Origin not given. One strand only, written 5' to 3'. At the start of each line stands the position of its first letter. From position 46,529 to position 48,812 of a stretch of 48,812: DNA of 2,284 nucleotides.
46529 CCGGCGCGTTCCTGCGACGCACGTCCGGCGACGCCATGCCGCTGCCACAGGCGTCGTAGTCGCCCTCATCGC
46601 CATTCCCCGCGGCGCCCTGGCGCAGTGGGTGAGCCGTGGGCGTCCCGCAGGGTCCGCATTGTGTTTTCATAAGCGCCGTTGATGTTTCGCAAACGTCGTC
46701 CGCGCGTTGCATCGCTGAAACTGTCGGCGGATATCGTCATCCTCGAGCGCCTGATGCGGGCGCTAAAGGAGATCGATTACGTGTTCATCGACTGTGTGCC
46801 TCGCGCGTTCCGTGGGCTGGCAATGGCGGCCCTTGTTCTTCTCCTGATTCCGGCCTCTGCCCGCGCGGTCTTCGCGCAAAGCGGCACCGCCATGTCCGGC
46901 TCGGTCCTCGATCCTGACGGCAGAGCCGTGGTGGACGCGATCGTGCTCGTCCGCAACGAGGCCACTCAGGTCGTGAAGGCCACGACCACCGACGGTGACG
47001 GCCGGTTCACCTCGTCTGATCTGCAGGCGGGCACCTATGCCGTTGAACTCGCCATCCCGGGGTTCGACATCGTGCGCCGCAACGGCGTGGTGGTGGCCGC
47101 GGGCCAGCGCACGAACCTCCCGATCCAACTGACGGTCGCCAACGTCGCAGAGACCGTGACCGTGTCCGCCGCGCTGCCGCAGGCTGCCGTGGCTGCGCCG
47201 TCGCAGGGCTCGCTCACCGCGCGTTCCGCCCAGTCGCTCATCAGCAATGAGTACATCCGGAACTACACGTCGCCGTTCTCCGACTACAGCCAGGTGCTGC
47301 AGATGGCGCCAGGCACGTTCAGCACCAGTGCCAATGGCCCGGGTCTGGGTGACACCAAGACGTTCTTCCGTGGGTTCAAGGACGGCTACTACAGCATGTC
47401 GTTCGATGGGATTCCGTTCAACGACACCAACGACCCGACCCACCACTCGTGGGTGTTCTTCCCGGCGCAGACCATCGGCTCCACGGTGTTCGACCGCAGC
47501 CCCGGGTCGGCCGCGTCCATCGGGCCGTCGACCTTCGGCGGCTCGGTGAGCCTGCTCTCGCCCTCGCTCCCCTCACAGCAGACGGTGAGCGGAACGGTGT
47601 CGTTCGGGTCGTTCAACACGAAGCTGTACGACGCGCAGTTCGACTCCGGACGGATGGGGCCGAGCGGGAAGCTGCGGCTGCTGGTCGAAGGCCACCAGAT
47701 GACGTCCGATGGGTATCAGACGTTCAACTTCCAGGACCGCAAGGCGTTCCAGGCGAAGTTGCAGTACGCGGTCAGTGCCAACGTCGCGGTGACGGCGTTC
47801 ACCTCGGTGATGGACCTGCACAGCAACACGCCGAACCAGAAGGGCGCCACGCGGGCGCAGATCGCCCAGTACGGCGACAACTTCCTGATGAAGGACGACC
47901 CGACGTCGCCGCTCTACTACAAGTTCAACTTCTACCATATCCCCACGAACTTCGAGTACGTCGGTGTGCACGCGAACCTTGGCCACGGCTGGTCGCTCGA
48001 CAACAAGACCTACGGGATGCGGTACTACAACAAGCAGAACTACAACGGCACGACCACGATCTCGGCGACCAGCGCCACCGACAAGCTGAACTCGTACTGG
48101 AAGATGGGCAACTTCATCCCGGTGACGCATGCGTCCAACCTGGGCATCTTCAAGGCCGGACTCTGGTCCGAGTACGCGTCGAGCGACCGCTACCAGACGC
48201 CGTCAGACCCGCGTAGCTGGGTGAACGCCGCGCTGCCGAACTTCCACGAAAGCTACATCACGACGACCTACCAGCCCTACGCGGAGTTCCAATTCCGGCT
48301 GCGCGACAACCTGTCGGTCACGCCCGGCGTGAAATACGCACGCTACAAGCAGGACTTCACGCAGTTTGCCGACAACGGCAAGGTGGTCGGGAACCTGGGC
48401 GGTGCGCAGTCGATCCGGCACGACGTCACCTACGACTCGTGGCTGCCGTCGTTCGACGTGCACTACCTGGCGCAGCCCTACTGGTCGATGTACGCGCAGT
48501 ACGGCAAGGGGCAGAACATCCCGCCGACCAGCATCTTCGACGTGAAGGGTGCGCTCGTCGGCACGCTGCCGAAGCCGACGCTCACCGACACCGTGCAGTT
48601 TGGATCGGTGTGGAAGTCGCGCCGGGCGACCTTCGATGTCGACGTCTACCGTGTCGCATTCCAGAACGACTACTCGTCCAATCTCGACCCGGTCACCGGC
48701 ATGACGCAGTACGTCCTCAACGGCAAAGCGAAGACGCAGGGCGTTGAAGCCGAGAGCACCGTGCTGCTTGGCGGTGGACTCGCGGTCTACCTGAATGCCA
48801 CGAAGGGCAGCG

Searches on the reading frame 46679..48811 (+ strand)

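Call 32: search_protein_families(library=pfam, proteins=[window:46679-48811:+], max_evalue=0.0001)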
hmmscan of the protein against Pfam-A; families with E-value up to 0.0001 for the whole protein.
window:46679-48811:+ (711 aa): 3 families
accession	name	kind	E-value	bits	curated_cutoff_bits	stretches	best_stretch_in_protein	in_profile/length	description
PF00593.30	TonB_dep_Rec_b-barrel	-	4.4e-22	80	27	1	390-698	16-337/436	TonB dependent receptor-like, beta-barrel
PF13620.12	CarboxypepD_reg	-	1.6e-16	60.8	32.3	1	72-152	2-82/82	Carboxypeptidase regulatory-like domain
PF07715.20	Plug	-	1.4e-07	32.4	23.9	1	184-288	8-106/107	TonB-dependent Receptor Plug Domain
